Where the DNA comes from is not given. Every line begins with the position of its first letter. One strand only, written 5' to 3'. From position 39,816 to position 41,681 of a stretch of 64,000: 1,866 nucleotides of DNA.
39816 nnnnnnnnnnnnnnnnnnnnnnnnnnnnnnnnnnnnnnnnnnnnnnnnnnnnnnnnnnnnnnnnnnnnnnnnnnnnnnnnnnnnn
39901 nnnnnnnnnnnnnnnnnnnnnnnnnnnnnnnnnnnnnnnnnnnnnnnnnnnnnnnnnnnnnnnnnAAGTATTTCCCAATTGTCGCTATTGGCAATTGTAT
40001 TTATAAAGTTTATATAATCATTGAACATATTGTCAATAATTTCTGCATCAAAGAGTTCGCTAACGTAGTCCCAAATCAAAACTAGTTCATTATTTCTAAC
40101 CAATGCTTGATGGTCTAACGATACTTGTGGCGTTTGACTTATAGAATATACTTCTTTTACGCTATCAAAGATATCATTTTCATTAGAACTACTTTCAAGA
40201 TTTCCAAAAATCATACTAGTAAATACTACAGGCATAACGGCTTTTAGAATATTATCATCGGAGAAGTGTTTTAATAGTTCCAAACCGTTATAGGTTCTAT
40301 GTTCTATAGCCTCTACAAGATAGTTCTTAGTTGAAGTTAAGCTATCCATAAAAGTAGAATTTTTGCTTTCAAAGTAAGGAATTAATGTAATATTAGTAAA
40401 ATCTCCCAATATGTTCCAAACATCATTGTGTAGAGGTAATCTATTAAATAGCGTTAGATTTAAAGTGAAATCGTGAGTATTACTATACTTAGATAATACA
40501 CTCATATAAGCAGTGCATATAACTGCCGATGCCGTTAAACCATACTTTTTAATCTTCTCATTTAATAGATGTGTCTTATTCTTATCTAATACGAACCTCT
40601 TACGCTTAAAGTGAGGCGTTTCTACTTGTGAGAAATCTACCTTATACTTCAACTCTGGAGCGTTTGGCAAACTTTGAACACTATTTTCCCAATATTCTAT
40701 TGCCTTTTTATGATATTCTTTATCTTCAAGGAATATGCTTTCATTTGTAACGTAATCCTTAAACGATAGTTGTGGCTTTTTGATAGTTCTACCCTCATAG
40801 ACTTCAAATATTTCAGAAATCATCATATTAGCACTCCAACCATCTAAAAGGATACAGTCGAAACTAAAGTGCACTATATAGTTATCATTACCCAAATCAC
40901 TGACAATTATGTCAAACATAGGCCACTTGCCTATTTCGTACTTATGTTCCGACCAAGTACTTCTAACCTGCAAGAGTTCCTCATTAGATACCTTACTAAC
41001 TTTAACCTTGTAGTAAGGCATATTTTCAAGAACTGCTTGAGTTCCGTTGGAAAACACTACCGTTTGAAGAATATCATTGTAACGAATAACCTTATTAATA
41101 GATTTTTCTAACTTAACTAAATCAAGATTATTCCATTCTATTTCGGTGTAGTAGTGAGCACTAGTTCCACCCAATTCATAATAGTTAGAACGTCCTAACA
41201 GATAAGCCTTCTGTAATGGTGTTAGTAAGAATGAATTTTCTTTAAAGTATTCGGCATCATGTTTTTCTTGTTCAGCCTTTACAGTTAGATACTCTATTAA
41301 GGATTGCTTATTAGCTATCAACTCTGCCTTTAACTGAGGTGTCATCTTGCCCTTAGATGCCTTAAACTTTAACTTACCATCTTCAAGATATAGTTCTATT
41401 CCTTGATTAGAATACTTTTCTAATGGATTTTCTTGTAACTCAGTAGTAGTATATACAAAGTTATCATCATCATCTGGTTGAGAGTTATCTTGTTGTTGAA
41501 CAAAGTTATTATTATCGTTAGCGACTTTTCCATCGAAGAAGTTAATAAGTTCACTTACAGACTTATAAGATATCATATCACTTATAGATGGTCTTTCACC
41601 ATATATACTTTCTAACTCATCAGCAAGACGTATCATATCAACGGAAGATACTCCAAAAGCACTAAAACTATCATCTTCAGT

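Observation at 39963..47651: The megasynthase ends in a second heterocyclisation domain with no cognate carrier protein (tandem Cy, trans-acting)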

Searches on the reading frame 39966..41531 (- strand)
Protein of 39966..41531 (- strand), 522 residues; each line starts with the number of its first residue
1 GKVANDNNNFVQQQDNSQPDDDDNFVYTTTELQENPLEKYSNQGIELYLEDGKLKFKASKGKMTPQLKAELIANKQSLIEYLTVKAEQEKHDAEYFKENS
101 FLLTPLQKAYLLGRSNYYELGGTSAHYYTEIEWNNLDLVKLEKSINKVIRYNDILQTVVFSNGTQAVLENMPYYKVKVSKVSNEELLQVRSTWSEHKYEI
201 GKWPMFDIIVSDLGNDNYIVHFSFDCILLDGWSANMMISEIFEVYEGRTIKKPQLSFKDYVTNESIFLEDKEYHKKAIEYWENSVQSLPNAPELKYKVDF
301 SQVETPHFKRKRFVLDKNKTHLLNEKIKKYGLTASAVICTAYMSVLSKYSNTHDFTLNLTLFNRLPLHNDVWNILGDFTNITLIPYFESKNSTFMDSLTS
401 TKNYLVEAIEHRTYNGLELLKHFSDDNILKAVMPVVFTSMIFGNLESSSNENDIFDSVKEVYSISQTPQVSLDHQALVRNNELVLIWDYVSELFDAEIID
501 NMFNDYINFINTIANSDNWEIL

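Call 15: search_solved_structures(query=window:39966-41528:-, max_evalue=0.001, show_alignments=4)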
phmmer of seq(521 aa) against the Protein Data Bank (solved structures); distinct sequences matched with E-value up to 0.001: 33.
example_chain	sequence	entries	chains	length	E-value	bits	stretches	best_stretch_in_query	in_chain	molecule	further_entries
5t3e_A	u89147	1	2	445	1.3e-74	255.1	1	99-513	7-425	Bacillamide synthetase heterocyclization domain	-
7ly7_A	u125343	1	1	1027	1.1e-73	252.1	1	98-513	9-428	BmdB, Bacillamide NRPS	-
7ly4_E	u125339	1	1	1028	1.1e-73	252.1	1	98-513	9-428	BmdB, bacillamide NRPS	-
7jtj_A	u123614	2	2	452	1.5e-63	218.6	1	97-517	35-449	Irp2 protein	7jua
5t7z_A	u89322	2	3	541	1.4e-54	189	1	19-513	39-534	EpoB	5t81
7ry6_A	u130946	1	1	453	5e-45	157.5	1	98-516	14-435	HMWP2 nonribosomal peptide synthetase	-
6lta_A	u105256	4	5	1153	8e-39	137.1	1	99-511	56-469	Nonribosomal peptide synthetase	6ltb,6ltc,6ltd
7emy_A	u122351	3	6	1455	3.5e-32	115.1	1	96-515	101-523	Dihydroaeruginoic acid synthetase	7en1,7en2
2jgp_A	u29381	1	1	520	3.6e-19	72.2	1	130-506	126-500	TYROCIDINE SYNTHETASE 3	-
9bfd_B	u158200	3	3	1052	7.7e-11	44.8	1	133-519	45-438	Tyrocidine synthase 2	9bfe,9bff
9rde_A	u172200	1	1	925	3e-09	39.5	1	169-422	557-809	Bacitracin synthase 3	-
8f7f_A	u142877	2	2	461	3.3e-07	32.8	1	134-497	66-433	Surfactin synthetase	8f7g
7cpx_A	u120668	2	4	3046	5.4e-07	32.1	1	134-412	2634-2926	Lovastatin nonaketide synthase, polyketide synthase component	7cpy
8f7h_A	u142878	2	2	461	1.2e-06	30.9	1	211-497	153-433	Surfactin synthetase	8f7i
8hlk_A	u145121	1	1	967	3.1e-06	29.6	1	189-502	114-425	Microcystin synthetase B (Fragment)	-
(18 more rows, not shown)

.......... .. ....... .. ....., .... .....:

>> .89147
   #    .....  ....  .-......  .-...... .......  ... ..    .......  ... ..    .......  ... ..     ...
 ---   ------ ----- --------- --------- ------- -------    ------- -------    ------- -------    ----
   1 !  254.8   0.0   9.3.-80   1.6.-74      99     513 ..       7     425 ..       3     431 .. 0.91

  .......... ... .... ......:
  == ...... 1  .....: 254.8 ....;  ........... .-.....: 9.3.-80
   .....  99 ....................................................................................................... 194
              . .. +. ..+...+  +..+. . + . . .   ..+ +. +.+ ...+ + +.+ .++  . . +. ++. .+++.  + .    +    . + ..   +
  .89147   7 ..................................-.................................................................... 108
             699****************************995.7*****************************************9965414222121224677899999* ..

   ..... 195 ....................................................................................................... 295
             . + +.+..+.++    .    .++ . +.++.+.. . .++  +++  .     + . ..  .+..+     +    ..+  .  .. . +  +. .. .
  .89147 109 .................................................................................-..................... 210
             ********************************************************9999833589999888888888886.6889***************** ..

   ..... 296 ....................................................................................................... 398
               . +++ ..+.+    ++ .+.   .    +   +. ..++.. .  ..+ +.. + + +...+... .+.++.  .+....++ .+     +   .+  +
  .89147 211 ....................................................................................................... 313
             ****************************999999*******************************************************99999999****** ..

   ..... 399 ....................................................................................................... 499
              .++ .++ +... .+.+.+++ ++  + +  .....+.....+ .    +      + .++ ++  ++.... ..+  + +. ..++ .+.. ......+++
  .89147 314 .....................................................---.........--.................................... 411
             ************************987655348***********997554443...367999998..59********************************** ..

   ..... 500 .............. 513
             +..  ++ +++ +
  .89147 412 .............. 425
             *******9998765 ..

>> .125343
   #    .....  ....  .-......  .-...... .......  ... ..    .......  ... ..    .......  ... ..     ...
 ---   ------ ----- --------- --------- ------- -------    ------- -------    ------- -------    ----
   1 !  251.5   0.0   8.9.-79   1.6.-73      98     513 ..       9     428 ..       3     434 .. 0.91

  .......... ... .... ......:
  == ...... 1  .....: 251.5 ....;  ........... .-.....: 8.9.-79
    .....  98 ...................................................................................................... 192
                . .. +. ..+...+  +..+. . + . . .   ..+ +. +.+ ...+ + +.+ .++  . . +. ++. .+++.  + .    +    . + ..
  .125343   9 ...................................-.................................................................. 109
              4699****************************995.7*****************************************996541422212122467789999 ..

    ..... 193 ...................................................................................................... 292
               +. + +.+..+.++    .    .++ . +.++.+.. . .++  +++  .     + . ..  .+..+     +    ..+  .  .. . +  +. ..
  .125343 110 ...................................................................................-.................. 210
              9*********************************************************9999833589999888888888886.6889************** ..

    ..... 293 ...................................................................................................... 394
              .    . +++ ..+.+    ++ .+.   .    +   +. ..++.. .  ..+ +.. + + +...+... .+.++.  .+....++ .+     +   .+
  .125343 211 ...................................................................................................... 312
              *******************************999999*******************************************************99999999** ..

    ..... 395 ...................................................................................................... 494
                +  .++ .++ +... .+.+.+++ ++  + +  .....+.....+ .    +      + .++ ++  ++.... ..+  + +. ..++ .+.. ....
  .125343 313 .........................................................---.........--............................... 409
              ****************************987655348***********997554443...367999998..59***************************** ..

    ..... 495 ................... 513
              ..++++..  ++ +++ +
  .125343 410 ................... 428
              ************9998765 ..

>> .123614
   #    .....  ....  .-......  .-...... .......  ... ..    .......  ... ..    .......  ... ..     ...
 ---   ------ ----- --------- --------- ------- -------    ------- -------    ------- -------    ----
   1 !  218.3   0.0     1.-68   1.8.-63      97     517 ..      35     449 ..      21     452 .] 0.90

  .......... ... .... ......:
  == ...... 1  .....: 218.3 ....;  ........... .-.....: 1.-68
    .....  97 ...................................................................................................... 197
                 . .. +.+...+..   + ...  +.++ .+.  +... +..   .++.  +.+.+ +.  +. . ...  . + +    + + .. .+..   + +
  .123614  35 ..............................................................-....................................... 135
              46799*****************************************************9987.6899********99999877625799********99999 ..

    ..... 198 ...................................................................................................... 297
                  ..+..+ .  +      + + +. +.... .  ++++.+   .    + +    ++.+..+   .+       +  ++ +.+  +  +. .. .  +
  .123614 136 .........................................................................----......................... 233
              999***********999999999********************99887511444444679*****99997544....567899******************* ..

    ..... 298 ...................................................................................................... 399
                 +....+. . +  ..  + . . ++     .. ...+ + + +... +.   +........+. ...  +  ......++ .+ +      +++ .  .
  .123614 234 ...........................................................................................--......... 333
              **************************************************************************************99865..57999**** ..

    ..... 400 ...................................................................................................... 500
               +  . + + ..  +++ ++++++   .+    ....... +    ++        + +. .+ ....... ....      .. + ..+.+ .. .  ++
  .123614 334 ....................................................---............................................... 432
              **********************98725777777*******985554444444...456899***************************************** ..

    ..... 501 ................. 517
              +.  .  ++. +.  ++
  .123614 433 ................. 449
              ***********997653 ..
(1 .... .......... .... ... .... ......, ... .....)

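Call 17: find_homologous_proteins(query=window:39966-41531:-, max_evalue=1e-20)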
Query window:39966-41531:- (522 aa): 137 proteins with E <= 1e-20 among 8000 candidates; the best 120 are listed.
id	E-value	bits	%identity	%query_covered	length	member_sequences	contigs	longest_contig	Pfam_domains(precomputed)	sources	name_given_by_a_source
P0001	1.5e-119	418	42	93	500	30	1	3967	PF00668.26,PF18563.7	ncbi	-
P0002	5.4e-119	416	43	93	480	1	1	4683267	PF00668.26,PF18563.7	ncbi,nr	ncbi:condensation domain-containing protein [Clostridiaceae bacterium M8S5]|nr:condensation domain-c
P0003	5.5e-119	416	43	91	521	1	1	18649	PF00668.26,PF18563.7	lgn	-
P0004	5.4e-117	410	43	93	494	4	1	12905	PF00668.26,PF18563.7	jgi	jgi:yersiniabactin nonribosomal peptide synthetase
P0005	9.0e-117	409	42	97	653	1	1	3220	PF00668.26,PF18563.7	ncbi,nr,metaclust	ncbi:hypothetical protein AB832_01100 [Flavobacteriaceae bacterium (ex Bugula neritina AB1)]|nr:hypo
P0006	1.0e-114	402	41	94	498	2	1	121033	PF00668.26,PF18563.7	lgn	-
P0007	5.5e-110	387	40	94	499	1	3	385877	PF00668.26,PF18563.7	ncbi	-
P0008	1.7e-107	378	39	93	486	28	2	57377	PF00668.26,PF18563.7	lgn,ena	-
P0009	4.3e-106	374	38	95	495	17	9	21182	PF00668.26,PF18563.7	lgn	-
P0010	1.1e-104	369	39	92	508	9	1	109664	PF00668.26,PF18563.7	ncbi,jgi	-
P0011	1.4e-103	366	41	90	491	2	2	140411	PF00668.26,PF18563.7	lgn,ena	-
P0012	2.5e-103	365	40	93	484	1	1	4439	PF00668.26,PF18563.7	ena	-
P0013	2.5e-103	365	40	90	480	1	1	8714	PF00668.26,PF18563.7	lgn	-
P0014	2.5e-103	365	37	93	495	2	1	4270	PF00668.26,PF18563.7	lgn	-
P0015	3.7e-103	364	38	92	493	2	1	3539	PF00668.26,PF18563.7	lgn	-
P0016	3.1e-102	361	38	93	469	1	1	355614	PF00668.26,PF18563.7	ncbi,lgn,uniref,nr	ncbi:yersiniabactin nonribosomal peptide synthetase [Ruminiclostridium sufflavum DSM 19573]|uniref:Y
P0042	4.0e-86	308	36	93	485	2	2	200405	PF00668.26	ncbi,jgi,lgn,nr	ncbi:MAG: condensation domain-containing protein [Peptostreptococcaceae bacterium]|jgi:yersiniabacti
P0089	9.4e-59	218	32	81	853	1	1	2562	PF00668.26,PF00550.32,PF00501.35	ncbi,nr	ncbi:MAG TPA: condensation domain-containing protein, partial [Thermoanaerobaculia bacterium]|nr:con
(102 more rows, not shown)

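Call 18: find_encoding_contigs(protein=P0002, flank=10000, max_places=2)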
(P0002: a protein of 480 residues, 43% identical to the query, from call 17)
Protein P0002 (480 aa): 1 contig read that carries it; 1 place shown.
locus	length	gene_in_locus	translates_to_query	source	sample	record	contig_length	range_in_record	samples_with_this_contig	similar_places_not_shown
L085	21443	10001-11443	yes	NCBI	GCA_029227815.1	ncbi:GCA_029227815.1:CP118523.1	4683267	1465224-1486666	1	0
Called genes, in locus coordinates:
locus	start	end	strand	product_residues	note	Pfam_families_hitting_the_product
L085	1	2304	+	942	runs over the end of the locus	PF00501:AMP-binding, PF13193:AMP-binding_C (faint), PF00550:PP-binding (weak)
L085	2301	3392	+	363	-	PF03435:Sacchrp_dh_NADP (weak)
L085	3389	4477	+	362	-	PF01408:GFO_IDH_MocA, PF21390:Irp3-like_C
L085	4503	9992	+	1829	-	PF18563:TubC_N, PF00668:Condensation, PF00501:AMP-binding, PF08241:Methyltransf_11, PF08242:Methyltransf_12, PF13489:Methyltransf_23, PF13649:Methyltransf_25, PF13847:Methyltransf_31, +3 more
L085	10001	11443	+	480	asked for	PF18563:TubC_N, PF00668:Condensation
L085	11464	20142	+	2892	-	PF00501:AMP-binding, PF00668:Condensation, PF00501:AMP-binding, PF00550:PP-binding, PF00881:Nitroreductase, PF00668:Condensation, PF00501:AMP-binding, PF13193:AMP-binding_C, +2 more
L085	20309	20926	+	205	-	PF00440:TetR_N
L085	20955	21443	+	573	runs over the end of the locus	PF00664:ABC_membrane, PF02463:SMC_N (weak), PF00005:ABC_tran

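Call 19: find_encoding_contigs(protein=P0016, flank=10000, max_places=2)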
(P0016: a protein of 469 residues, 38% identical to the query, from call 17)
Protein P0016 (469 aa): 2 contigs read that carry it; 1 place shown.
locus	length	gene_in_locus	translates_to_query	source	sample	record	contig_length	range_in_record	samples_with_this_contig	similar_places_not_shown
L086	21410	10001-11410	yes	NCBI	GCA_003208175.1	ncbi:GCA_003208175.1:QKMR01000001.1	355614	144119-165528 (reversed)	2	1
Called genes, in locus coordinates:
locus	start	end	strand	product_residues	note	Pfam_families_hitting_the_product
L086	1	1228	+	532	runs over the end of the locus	PF00501:AMP-binding, PF13193:AMP-binding_C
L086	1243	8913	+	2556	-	PF00550:PP-binding, PF00668:Condensation, PF00501:AMP-binding, PF00550:PP-binding, PF00668:Condensation, PF02458:Transferase (weak), PF00501:AMP-binding, PF00550:PP-binding, +2 more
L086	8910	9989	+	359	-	PF01408:GFO_IDH_MocA, PF21390:Irp3-like_C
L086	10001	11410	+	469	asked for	PF18563:TubC_N, PF00668:Condensation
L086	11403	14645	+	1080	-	PF00501:AMP-binding, PF08242:Methyltransf_12 (weak), PF13489:Methyltransf_23 (weak), PF13847:Methyltransf_31 (faint), PF00550:PP-binding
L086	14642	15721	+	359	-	-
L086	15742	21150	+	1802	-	PF00668:Condensation, PF00501:AMP-binding, PF08241:Methyltransf_11, PF08242:Methyltransf_12, PF13489:Methyltransf_23, PF13649:Methyltransf_25, PF13847:Methyltransf_31, PF00550:PP-binding (weak), +2 more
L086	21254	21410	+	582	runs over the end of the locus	PF00664:ABC_membrane, PF00005:ABC_tran, PF02463:SMC_N (faint)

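Call 29: search_protein_families(library=pfam, proteins=[L086:11403-14645:+, L086:14642-15721:+], max_evalue=0.01)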
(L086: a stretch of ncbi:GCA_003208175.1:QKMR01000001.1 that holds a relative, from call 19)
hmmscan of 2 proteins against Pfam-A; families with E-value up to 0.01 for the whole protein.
L086:11403-14645:+ (1080 aa): 8 families
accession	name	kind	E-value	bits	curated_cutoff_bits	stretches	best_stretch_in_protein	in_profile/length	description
PF00501.34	AMP-binding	-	1.5e-75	254.8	29.9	1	168-508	10-384/384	AMP-binding enzyme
PF00550.31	PP-binding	-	8.7e-11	42.4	20.8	1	1002-1065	2-67/67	Phosphopantetheine attachment site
PF08242.18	Methyltransf_12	-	1e-07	33.1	30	1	769-859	7-98/98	Methyltransferase domain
PF13489.12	Methyltransf_23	-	2.2e-06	28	27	1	783-912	43-160/164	Methyltransferase domain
PF13847.12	Methyltransf_31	-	2.1e-05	24.7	27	1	770-901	15-136/145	Methyltransferase domain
PF08241.18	Methyltransf_11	-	0.00021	22.3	21.2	1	780-860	18-94/95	Methyltransferase domain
PF13649.12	Methyltransf_25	-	0.00023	22.3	27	1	770-857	9-97/97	Methyltransferase domain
PF13193.12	AMP-binding_C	-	0.00024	22.4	24.5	0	939-973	42-76/76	AMP-binding enzyme C-terminal domain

L086:14642-15721:+ (359 aa): 2 families
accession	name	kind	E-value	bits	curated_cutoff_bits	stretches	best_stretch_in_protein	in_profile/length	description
PF08659.16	KR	-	0.0022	18.4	22.6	1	4-72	5-79/180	KR domain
PF13460.12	NAD_binding_10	-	0.0093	16.3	27.2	0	6-80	1-73/184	NAD(P)H-binding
